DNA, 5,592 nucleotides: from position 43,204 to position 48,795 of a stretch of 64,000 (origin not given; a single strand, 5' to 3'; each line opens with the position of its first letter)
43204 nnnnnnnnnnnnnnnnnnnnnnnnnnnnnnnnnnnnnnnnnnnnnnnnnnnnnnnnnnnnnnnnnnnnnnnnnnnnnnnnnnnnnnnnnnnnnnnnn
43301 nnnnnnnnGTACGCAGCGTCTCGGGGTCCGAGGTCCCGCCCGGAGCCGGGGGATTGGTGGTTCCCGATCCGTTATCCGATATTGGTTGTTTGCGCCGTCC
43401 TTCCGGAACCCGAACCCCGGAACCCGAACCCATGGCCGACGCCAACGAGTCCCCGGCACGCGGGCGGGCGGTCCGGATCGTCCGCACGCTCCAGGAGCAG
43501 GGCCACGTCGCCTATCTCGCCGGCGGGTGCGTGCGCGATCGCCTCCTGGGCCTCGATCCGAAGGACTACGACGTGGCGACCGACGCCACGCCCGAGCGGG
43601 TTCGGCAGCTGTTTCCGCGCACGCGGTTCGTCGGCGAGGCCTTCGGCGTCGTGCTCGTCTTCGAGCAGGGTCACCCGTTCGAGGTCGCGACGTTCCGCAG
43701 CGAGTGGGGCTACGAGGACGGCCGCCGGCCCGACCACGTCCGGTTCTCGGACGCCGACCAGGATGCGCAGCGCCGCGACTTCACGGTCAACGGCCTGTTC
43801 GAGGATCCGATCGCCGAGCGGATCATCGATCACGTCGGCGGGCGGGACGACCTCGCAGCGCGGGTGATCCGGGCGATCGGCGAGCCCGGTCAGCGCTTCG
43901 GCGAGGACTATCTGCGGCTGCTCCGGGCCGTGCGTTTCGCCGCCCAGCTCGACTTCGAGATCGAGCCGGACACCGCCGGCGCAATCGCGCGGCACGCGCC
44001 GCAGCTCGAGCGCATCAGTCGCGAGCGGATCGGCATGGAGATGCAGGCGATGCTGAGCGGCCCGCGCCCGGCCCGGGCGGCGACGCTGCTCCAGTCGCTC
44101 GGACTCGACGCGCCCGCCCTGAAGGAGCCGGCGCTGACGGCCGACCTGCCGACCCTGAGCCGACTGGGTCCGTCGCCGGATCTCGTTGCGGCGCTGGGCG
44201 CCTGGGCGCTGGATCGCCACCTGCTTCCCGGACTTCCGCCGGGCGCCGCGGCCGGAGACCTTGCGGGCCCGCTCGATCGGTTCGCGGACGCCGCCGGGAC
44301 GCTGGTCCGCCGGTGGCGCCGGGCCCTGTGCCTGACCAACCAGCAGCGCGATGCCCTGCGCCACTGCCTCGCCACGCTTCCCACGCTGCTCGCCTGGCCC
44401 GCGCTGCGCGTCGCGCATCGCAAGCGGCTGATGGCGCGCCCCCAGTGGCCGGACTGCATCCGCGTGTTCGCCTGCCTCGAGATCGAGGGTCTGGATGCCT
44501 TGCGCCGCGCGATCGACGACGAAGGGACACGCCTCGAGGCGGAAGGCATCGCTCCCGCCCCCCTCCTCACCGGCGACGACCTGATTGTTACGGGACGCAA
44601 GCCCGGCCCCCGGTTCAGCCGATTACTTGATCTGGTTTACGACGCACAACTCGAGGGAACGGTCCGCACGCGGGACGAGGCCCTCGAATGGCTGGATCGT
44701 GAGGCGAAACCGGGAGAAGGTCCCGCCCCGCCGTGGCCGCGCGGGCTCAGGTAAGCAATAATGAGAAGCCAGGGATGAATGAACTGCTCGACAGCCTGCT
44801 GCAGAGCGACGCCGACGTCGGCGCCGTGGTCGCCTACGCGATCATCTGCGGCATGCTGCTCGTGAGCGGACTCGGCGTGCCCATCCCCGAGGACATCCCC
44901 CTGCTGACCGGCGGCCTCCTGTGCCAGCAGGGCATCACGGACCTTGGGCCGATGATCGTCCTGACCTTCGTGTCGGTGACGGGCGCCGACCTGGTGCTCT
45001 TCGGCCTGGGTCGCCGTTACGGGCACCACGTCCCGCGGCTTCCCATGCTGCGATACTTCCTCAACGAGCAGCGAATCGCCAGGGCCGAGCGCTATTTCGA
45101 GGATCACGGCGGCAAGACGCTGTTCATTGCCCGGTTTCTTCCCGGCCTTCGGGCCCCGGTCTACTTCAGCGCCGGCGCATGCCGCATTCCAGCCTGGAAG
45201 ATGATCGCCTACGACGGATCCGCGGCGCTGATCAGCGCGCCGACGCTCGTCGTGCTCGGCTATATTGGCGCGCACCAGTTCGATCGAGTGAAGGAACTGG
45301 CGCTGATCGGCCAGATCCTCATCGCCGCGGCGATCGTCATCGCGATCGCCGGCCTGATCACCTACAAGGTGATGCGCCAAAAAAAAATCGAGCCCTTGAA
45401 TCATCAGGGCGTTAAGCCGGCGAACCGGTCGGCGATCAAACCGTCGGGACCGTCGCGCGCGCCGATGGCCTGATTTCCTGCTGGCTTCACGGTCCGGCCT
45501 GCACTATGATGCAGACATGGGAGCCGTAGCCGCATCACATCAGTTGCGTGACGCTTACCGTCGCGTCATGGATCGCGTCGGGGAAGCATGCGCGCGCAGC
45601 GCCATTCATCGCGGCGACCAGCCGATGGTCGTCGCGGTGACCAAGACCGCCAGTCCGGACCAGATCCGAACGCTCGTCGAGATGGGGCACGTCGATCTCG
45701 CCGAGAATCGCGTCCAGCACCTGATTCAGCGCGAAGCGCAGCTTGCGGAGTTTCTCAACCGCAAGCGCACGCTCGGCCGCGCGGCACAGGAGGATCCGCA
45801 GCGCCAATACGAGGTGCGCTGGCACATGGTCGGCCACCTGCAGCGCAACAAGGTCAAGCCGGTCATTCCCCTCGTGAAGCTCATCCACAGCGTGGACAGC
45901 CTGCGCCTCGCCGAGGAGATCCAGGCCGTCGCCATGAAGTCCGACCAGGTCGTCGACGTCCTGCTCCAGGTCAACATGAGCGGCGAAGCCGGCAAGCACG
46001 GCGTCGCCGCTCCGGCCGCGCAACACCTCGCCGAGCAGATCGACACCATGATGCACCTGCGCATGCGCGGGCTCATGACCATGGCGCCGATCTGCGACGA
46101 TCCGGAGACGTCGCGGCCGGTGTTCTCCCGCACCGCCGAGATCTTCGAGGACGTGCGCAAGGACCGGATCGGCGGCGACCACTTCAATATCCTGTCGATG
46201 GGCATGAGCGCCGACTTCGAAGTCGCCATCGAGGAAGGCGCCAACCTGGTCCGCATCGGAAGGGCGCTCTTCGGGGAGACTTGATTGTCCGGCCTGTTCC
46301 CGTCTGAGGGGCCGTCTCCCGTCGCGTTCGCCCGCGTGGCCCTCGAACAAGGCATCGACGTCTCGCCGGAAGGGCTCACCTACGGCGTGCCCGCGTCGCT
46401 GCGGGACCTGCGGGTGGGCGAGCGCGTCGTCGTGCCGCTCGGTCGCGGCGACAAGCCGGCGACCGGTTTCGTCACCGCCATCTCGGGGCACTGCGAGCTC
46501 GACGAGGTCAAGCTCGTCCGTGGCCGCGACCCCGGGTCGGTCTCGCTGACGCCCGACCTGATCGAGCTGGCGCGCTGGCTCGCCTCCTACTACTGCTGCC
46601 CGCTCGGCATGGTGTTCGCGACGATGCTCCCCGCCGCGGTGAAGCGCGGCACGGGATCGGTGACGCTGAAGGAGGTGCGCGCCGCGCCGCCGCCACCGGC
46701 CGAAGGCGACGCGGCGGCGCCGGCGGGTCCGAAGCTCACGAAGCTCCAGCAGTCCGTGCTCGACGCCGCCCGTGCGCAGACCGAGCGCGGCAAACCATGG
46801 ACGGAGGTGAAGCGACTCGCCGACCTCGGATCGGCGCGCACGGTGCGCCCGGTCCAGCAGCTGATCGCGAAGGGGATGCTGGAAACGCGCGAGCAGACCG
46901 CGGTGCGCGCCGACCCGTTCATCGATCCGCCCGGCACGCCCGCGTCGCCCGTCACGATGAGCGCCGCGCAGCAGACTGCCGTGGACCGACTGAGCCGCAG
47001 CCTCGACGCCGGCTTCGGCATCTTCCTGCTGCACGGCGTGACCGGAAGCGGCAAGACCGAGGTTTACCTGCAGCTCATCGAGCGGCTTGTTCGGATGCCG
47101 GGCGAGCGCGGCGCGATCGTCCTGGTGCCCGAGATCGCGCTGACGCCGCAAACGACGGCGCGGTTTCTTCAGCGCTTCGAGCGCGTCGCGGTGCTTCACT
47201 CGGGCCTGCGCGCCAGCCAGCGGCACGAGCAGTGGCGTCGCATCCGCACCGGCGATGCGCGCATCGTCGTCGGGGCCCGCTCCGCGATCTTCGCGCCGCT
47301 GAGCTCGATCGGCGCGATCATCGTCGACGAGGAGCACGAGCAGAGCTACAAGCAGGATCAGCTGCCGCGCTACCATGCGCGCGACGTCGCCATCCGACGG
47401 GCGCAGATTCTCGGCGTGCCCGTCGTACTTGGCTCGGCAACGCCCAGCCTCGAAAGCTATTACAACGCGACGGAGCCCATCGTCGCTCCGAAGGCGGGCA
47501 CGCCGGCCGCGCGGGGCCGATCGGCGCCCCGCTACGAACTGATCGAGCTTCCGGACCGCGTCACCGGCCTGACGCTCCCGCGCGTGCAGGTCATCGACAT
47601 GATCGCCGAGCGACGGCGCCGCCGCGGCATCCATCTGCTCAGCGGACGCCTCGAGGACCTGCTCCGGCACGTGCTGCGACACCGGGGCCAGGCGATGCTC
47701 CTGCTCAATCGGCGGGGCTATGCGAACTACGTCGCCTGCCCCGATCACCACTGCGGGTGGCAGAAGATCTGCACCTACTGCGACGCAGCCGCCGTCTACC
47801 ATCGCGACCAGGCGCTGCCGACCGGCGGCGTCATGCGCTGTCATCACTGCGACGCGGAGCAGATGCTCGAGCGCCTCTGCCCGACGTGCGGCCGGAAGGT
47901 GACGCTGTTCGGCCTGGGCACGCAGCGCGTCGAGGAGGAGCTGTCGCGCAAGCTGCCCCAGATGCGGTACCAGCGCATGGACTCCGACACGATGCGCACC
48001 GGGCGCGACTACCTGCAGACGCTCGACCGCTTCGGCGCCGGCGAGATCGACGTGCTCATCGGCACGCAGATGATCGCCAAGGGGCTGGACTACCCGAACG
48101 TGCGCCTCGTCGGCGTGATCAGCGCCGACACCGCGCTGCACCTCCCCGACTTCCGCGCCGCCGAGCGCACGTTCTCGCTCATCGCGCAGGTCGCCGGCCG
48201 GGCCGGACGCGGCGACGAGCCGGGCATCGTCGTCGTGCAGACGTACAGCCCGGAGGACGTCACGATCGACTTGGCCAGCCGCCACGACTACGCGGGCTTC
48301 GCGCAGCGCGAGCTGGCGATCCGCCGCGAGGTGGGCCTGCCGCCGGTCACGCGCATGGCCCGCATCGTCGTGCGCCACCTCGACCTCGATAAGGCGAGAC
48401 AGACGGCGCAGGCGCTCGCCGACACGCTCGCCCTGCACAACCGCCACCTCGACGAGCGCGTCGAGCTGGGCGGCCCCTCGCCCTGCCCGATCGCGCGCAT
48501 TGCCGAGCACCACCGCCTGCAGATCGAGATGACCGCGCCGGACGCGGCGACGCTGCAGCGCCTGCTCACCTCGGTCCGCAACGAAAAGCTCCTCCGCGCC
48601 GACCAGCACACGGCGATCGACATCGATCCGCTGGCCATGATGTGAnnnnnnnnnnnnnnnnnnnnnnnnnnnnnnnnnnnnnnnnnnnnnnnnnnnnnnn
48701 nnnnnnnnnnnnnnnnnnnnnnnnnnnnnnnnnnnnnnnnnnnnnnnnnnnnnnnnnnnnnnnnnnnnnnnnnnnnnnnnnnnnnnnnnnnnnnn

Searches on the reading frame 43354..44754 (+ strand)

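Call 53: search_protein_families(library=pfam, proteins=[window:43354-44754:+], max_evalue=0.0001)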
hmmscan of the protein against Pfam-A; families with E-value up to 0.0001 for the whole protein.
window:43354-44754:+ (466 aa): 2 families
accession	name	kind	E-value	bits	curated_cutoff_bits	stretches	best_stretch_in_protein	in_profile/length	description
PF01743.26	PolyA_pol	-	6.1e-35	120.8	23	1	53-173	1-126/126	Poly A polymerase head domain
PF12627.12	PolyA_pol_RNAbd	-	1.1e-13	51.2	22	1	200-256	1-57/64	Probable RNA and SrmB- binding site of polymerase A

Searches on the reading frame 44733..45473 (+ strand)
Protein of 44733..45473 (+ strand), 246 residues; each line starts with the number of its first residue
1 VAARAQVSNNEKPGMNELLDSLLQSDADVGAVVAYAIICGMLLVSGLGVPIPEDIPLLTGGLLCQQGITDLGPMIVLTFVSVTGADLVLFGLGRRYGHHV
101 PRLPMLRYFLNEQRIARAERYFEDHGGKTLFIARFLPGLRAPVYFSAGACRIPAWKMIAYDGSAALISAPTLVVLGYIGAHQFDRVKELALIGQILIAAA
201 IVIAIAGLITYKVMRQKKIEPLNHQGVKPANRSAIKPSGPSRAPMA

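Call 53: search_protein_families(library=pfam, proteins=[window:44733-45473:+], max_evalue=0.0001)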
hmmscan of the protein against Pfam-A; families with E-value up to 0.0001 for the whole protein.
window:44733-45473:+ (246 aa): 1 family
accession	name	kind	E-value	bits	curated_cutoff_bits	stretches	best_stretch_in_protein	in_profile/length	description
PF09335.16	VTT_dom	-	5e-15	56.5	33.9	1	51-177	1-122/123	VTT domain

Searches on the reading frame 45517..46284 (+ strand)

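Call 53: search_protein_families(library=pfam, proteins=[window:45517-46284:+], max_evalue=0.0001)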
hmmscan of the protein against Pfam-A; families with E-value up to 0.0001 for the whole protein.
window:45517-46284:+ (255 aa): 1 family
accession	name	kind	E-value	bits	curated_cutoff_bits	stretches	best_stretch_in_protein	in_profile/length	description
PF01168.26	Ala_racemase_N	-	2.4e-17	63.8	24.1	1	61-254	51-218/220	Alanine racemase, N-terminal domain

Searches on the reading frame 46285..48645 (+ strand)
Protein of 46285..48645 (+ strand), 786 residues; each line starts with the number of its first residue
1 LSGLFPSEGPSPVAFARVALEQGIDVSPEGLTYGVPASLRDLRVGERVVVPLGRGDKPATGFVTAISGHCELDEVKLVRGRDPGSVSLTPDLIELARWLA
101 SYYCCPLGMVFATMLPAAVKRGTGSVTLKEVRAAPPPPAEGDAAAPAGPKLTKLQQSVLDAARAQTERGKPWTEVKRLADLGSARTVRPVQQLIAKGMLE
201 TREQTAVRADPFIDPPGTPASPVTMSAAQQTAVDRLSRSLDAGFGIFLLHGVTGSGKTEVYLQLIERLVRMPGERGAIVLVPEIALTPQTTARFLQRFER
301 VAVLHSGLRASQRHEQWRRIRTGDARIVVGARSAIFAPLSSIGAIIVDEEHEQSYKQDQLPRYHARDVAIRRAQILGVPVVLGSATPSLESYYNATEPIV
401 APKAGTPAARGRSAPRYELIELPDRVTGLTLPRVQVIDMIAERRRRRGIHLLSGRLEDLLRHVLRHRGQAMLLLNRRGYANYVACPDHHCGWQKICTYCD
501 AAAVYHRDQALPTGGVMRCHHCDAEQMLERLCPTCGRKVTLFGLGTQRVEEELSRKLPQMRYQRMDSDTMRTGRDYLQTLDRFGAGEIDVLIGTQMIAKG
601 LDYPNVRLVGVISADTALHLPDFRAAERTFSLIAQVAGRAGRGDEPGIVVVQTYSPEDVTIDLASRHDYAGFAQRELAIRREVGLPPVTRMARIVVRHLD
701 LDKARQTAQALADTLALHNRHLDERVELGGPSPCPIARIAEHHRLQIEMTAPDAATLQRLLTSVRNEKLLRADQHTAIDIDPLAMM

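Call 53: search_protein_families(library=pfam, proteins=[window:46285-48645:+], max_evalue=0.0001)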
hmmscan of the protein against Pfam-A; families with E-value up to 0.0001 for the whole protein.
window:46285-48645:+ (786 aa): 6 families
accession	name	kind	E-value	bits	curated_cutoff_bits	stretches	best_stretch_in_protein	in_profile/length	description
PF00270.35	DEAD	-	3.2e-17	63.2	26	1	229-391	4-163/167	DEAD/DEAH box helicase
PF04851.21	ResIII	-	6.2e-17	62.4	22.5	1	224-387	3-162/164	Type III restriction enzyme, res subunit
PF17764.6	PriA_3primeBD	-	1.2e-16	60.8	22.7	1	30-116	11-96/96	3'DNA-binding domain (3'BD)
PF18074.6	PriA_C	-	5.2e-15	56.5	26.9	1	687-782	1-95/95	Primosomal protein N C-terminal domain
PF00271.37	Helicase_C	-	5.9e-15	55.9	23.5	1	532-642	11-108/110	Helicase conserved C-terminal domain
PF18319.7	Zn_ribbon_PriA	-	8.6e-05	22.9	26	1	496-526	1-26/27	PriA DNA helicase Cys-rich region (CRR) domain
